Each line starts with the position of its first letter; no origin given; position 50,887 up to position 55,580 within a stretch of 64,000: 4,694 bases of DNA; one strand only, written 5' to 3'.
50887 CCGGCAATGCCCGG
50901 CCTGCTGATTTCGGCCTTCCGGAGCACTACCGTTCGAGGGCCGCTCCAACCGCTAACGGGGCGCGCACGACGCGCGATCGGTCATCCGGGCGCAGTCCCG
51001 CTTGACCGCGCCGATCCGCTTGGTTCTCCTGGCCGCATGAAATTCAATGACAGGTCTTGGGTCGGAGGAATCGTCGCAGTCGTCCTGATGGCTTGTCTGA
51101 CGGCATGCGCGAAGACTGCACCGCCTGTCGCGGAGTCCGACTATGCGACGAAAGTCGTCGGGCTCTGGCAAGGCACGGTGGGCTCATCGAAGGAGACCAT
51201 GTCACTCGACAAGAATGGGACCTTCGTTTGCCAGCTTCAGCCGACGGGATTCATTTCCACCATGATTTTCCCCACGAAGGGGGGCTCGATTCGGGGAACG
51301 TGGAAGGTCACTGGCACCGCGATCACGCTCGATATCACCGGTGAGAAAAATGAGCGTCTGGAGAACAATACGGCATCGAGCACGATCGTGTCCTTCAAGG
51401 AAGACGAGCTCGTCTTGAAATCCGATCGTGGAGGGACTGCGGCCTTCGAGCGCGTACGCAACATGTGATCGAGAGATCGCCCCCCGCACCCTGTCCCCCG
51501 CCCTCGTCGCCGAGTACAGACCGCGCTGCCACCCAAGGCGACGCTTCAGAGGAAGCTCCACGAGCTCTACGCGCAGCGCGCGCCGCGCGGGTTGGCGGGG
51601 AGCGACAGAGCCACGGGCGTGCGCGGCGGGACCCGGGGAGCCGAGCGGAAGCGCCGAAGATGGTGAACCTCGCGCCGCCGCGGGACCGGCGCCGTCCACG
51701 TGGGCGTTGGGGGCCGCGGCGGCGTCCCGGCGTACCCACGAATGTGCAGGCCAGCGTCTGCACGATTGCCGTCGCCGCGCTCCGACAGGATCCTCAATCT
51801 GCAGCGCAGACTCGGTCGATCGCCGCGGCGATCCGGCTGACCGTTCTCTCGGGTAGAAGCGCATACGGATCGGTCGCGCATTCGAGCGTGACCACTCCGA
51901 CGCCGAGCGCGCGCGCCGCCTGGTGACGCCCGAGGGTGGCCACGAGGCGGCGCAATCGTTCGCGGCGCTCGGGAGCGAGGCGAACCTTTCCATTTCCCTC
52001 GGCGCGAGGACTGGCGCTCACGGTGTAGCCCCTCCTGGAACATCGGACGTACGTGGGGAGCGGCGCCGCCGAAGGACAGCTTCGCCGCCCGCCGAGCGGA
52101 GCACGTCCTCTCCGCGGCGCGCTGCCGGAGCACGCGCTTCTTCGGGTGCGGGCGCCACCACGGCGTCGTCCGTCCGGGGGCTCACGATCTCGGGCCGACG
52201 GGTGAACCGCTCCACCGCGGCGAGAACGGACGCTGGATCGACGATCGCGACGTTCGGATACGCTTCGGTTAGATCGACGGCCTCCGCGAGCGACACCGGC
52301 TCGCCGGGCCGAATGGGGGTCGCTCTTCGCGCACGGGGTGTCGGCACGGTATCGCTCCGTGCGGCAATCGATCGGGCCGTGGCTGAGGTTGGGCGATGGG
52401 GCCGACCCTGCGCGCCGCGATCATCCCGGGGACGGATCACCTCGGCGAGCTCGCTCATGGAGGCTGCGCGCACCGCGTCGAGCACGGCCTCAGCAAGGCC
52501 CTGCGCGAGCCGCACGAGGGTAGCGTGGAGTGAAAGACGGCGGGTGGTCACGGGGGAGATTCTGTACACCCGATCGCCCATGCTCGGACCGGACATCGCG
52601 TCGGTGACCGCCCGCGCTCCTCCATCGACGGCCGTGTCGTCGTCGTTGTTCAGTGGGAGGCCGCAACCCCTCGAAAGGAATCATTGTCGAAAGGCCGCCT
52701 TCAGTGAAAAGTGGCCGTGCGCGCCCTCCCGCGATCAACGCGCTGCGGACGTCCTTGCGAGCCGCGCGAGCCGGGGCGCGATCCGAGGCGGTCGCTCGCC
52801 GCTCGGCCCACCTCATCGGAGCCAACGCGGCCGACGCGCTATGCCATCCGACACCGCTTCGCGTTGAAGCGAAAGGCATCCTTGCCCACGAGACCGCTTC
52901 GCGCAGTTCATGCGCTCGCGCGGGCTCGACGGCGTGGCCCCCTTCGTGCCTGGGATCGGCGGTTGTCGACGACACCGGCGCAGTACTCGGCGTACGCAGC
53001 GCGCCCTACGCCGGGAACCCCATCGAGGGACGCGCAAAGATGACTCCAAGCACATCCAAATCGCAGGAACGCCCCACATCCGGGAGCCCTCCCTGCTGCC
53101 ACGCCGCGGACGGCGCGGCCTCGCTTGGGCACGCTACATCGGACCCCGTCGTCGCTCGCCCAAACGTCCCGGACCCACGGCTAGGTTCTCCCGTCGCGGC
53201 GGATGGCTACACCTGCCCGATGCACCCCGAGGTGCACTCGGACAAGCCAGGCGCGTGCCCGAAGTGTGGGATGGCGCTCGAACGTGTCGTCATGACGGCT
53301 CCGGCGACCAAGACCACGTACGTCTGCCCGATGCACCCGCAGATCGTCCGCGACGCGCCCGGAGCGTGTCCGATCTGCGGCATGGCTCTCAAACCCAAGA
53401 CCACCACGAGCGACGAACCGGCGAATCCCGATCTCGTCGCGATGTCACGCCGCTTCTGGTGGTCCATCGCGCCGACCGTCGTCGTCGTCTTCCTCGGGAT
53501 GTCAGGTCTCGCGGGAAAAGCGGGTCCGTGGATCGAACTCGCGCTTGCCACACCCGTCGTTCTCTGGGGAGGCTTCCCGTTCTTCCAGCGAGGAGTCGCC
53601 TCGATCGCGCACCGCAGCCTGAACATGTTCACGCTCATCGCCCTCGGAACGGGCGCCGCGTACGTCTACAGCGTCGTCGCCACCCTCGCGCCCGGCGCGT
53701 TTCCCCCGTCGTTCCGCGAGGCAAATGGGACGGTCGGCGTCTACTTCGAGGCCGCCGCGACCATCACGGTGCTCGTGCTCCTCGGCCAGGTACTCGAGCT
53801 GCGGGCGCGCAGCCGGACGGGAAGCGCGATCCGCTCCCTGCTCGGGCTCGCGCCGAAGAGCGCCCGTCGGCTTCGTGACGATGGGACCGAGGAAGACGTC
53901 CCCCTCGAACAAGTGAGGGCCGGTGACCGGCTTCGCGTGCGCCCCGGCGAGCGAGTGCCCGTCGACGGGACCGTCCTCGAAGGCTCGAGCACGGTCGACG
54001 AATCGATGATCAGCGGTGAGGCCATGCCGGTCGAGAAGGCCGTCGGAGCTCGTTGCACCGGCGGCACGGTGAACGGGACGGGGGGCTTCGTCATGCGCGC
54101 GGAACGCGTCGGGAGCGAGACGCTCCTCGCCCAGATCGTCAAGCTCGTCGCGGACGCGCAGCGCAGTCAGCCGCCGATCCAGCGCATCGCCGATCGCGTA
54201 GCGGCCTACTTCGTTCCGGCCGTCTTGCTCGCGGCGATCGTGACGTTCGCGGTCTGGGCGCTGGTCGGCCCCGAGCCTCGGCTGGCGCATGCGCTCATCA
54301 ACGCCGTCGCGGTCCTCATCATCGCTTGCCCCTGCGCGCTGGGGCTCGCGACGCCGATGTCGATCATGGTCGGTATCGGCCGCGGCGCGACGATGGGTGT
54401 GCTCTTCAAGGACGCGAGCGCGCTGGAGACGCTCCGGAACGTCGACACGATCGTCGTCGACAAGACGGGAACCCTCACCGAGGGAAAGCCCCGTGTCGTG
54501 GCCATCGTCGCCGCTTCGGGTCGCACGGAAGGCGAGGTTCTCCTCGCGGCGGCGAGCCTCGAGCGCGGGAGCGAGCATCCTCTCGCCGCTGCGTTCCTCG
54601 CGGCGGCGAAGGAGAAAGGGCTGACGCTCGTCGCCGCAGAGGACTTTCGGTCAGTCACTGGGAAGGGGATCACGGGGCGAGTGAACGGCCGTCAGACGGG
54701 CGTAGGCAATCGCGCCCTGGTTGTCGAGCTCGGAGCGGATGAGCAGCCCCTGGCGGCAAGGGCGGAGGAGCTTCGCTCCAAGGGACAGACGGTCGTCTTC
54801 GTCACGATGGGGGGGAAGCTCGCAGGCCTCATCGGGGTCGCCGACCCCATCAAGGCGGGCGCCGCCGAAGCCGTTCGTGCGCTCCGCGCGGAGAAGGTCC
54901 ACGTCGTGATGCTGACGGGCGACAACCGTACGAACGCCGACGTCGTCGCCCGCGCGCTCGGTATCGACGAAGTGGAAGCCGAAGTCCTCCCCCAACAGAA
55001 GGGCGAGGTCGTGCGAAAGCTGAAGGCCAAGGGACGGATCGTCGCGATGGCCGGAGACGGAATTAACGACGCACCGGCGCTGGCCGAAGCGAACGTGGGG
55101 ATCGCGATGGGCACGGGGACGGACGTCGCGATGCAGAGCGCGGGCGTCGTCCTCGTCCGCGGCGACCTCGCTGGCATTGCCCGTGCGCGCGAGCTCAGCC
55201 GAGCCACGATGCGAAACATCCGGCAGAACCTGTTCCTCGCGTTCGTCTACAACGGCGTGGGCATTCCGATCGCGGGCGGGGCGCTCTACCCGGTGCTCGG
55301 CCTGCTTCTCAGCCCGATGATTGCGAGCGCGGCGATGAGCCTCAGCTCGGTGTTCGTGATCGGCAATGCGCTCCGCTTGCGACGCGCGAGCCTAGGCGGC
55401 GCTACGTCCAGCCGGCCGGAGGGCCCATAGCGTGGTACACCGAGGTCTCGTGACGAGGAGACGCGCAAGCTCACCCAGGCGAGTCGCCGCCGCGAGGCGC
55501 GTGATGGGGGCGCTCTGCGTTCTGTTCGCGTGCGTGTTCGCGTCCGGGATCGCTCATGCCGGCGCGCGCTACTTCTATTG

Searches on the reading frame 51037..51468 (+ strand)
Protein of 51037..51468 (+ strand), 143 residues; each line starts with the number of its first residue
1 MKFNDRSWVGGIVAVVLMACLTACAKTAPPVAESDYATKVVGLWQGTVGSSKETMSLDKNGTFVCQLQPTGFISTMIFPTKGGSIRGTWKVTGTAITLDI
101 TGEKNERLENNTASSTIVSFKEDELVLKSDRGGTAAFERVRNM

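Call 11: search_protein_families(library=pfam, proteins=[window:51037-51468:+], max_evalue=0.1)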
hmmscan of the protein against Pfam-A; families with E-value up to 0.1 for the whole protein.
window:51037-51468:+ (143 aa): 2 families
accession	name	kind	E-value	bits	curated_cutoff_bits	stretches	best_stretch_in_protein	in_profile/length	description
PF13648.12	Lipocalin_4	-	0.017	16.5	22.4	1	81-127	50-89/89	Lipocalin-like domain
PF12702.13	Lipocalin_3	-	0.042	14.4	20.2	1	88-139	43-93/94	Lipocalin-like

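Call 13: search_protein_families(library=ncbifam, proteins=[window:51037-51468:+], max_evalue=0.1)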
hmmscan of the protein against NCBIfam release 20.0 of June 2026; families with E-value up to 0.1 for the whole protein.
window:51037-51468:+ (143 aa): 2 families
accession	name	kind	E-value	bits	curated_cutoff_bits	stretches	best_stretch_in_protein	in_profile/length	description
TIGR03066.1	Gem_osc_para_1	paralog_domain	2.4e-09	37.3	93.25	1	15-141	6-121/121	TIGR03066 family protein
NF045606.1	lipo_J517_1871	equivalog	0.0012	18.8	60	1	13-62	5-60/133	J517_1871 family lipoprotein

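Call 14: search_protein_families(library=padloc, proteins=[window:51037-51468:+], max_evalue=0.1)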
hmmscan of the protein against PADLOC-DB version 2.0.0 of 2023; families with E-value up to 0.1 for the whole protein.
window:51037-51468:+ (143 aa): 2 families
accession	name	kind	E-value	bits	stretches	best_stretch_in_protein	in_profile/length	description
PDLC04575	PDC-M32A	-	0.0036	14.4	1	44-106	272-334/375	-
PDLC04574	PDC-M32A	-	0.033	11.1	1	67-131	296-359/376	-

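Call 50: find_homologous_proteins(query=window:51037-51468:+, max_evalue=0.001)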
Query window:51037-51468:+ (143 aa): 238 proteins with E <= 0.001 among 269 candidates; the best 120 are listed.
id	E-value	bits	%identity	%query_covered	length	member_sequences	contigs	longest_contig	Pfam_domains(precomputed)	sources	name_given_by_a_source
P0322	1.6e-87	308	99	100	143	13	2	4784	-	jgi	jgi:uncharacterized protein (TIGR03066 family)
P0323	1.4e-83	295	94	100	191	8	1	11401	-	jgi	jgi:hypothetical protein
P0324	5.1e-79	281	91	97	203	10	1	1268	-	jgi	jgi:hypothetical protein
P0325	8.6e-65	235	82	92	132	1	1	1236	-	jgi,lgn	jgi:uncharacterized protein (TIGR03066 family)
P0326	1.1e-57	211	67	98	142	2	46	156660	-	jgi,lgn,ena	jgi:hypothetical protein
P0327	2.3e-52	194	63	95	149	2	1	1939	-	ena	-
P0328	5.2e-52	193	65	98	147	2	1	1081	-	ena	-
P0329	5.1e-51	190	63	98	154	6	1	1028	-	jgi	-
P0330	5.2e-51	190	64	98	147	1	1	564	-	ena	-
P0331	5.9e-51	190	63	100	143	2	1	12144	-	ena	-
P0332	2.5e-50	188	61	98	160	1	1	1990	-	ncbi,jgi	-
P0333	2.7e-50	188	63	98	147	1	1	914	-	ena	-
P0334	4.0e-50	187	63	98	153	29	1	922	-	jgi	jgi:hypothetical protein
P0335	1.2e-49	186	62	99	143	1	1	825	-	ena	-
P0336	1.4e-49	185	63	98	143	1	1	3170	-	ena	-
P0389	4.0e-46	174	61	98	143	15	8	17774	-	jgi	jgi:uncharacterized protein (TIGR03066 family)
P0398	5.2e-46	174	61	98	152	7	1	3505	-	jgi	jgi:uncharacterized protein (TIGR03066 family)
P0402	6.7e-46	173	60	98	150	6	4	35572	-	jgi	jgi:uncharacterized protein (TIGR03066 family)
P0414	1.9e-45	172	59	98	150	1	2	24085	-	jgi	jgi:uncharacterized protein (TIGR03066 family)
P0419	3.0e-45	171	58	98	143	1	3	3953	-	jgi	jgi:uncharacterized protein (TIGR03066 family)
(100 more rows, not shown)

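Call 66: find_encoding_contigs(protein=P0326, flank=8000, max_places=3)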
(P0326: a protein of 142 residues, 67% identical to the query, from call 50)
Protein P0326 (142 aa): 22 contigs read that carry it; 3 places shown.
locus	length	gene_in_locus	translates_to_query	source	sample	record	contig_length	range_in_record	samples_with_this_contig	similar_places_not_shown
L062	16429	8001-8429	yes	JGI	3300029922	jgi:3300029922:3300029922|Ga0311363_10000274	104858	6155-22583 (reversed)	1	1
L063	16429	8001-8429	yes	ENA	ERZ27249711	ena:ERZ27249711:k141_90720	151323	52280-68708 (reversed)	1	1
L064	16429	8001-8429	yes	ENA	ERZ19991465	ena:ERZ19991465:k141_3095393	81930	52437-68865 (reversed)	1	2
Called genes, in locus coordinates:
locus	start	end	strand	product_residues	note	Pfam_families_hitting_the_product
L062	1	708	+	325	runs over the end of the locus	PF00005:ABC_tran, PF13304:AAA_21 (weak)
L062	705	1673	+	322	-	PF00005:ABC_tran, PF13304:AAA_21, PF13732:DrrA1-3_C (faint)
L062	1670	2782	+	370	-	PF12679:ABC2_membrane_2, PF12698:ABC2_membrane_3, PF01061:ABC2_membrane, PF12730:ABC2_membrane_4 (weak)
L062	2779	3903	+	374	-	PF12679:ABC2_membrane_2, PF12698:ABC2_membrane_3, PF01061:ABC2_membrane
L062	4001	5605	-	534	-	PF00072:Response_reg, PF00989:PAS (weak), PF08448:PAS_4, PF13426:PAS_9 (weak), PF00512:HisKA (weak), PF02518:HATPase_c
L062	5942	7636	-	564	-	PF02878:PGM_PMM_I, PF02879:PGM_PMM_II, PF02880:PGM_PMM_III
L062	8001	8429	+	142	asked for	-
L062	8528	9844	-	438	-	-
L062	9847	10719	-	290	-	-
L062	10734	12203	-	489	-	PF00069:Pkinase, PF03109:ABC1 (weak), PF07714:PK_Tyr_Ser-Thr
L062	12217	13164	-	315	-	-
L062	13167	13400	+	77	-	-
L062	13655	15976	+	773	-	PF08924:Rv2525c_GlyHyd-like, PF13517:FG-GAP_3 (faint), PF01839:FG-GAP (faint), PF12256:TcdB_toxin_midN (faint)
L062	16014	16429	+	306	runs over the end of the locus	-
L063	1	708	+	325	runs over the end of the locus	PF00005:ABC_tran, PF13304:AAA_21 (weak)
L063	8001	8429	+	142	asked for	-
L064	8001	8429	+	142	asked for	-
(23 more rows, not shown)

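Call 68: predict_structure(alignment_id=A3)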
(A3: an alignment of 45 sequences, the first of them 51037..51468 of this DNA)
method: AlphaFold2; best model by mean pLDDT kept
length: 143 residues; sequences in the alignment: 45
mean_pLDDT: 84.0   pTM: 0.72
mean pLDDT of the five models: 84.0, 77.0, 76.5, 75.3, 75.0
residues with pLDDT >= 90: 85; 70-90: 29; 50-70: 14; < 50: 15
segments of 3 or more residues with pLDDT < 50: 1-11
pLDDT, mean of each block of 10 residues (from residue 1): 43 52 64 96 91 94 93 89 95 96 89 95 94 91 62
secondary structure, 60 per line:
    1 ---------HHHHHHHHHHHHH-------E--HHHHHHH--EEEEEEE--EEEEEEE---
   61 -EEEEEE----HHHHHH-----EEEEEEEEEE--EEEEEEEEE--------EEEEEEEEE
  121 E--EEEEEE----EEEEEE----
elements in order: H10-22 H33-39 E42-48 E51-57 E62-67 H72-77 E83-92 E95-103 E112-121 E124-129 E134-139

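Call 71: fold_search(model_id=the predicted structure, library=pdb)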
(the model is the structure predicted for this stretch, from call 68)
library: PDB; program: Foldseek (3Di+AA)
matches with E <= 10: 1142; with E <= 0.001: 15
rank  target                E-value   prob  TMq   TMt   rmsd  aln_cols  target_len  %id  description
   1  4gzv_H                1.8e-04  1.00  0.49  0.53   5.9       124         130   18  Crystal structure of a lipocalin family protein (BACOVA_00364) from Bacteroides ovatus ATCC 8483 at 1.95 A resolution (released 2012-11-07)
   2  9jwr_B                2.6e-04  1.00  0.54  0.42  11.0       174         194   13  Crystal structure of Oryza sativa fibrillin 5 (released 2025-12-17)
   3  5byp_A                2.9e-04  1.00  0.45  0.52   6.6       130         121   11  Crystal structure of an uncharacterized protein (BACEGG_01585) from Bacteroides eggerthii DSM 20697 at 2.60 A resoluti (released 2015-07-08)
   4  4gzv_C                3.5e-04  1.00  0.47  0.49   6.7       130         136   17  Crystal structure of a lipocalin family protein (BACOVA_00364) from Bacteroides ovatus ATCC 8483 at 1.95 A resolution (released 2012-11-07)
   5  8u2f_A                3.7e-04  1.00  0.49  0.51   7.0       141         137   14  Vibrio parahaemolyticus ToxS periplasmic domain (released 2024-09-11)
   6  4qrl                  3.9e-04  1.00  0.47  0.60   5.3       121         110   15  Crystal structure of a lipocalin-like protein (BACUNI_01346) from Bacteroides uniformis ATCC 8492 at 1.79 A resolution (released 2014-08-27)
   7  9jwr_A                4.1e-04  1.00  0.54  0.41  11.1       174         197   13  Crystal structure of Oryza sativa fibrillin 5 (released 2025-12-17)
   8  4i95_A                4.1e-04  1.00  0.47  0.49   6.7       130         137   14  Crystal structure of a Lipocalin-like protein (BACEGG_00036) from Bacteroides eggerthii DSM 20697 at 1.81 A resolution (released 2012-12-26)
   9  4gzv_A                4.8e-04  1.00  0.48  0.49   6.5       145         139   16  Crystal structure of a lipocalin family protein (BACOVA_00364) from Bacteroides ovatus ATCC 8483 at 1.95 A resolution (released 2012-11-07)
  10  9tqg_L                4.8e-04  1.00  0.35  0.40  15.0       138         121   12  L. pneumophila 3-methylcrotonyl-CoA carboxylase A1B6 (released 2026-01-14)
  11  4gzv_E                5.7e-04  1.00  0.47  0.48   6.6       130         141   17  Crystal structure of a lipocalin family protein (BACOVA_00364) from Bacteroides ovatus ATCC 8483 at 1.95 A resolution (released 2012-11-07)
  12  9jwr_C                5.7e-04  1.00  0.52  0.40   9.8       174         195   14  Crystal structure of Oryza sativa fibrillin 5 (released 2025-12-17)
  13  8u2f_B                6.0e-04  1.00  0.54  0.56   6.5       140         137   16  Vibrio parahaemolyticus ToxS periplasmic domain (released 2024-09-11)
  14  7mhw                  7.5e-04  1.00  0.46  0.16  12.0       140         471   16  Crystal structure of the protease inhibitor U-Omp19 from Brucella abortus fused to Maltose-binding protein (released 2022-04-20)
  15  4gzv_B                9.9e-04  1.00  0.47  0.50   6.9       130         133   17  Crystal structure of a lipocalin family protein (BACOVA_00364) from Bacteroides ovatus ATCC 8483 at 1.95 A resolution (released 2012-11-07)
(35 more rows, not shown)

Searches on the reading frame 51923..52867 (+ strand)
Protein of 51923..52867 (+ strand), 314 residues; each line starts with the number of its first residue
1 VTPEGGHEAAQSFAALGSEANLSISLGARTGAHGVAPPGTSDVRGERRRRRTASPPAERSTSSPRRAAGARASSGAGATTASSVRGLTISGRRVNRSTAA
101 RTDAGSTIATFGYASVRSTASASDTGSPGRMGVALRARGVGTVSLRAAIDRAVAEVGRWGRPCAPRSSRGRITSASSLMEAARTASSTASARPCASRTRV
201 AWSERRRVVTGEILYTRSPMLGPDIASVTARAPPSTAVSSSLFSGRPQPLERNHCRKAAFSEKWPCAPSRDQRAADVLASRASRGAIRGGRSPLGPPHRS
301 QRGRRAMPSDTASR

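Call 29: search_protein_families(library=pfam, proteins=[window:51923-52867:+], max_evalue=0.01)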
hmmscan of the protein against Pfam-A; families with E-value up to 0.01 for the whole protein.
window:51923-52867:+ (314 aa): 0 families

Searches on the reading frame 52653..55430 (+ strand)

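Call 29: search_protein_families(library=pfam, proteins=[window:52653-55430:+], max_evalue=0.01)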
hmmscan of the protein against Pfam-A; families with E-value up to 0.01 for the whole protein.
window:52653-55430:+ (925 aa): 5 families
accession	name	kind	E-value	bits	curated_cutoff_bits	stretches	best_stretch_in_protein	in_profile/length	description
PF00122.25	E1-E2_ATPase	-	2.6e-58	197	28.1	1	399-579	2-179/181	E1-E2 ATPase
PF00702.32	Hydrolase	-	7.3e-38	131.3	26.4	1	597-814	1-191/191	haloacid dehalogenase-like hydrolase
PF19335.5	HMBD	-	1.1e-27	96.1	23.6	2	223-249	2-28/28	Heavy metal binding domain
PF12710.13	HAD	-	4.4e-05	24.4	27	1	732-810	88-188/189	haloacid dehalogenase-like hydrolase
PF08282.18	Hydrolase_3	-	0.00056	20.1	20.9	1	788-844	197-253/255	haloacid dehalogenase-like hydrolase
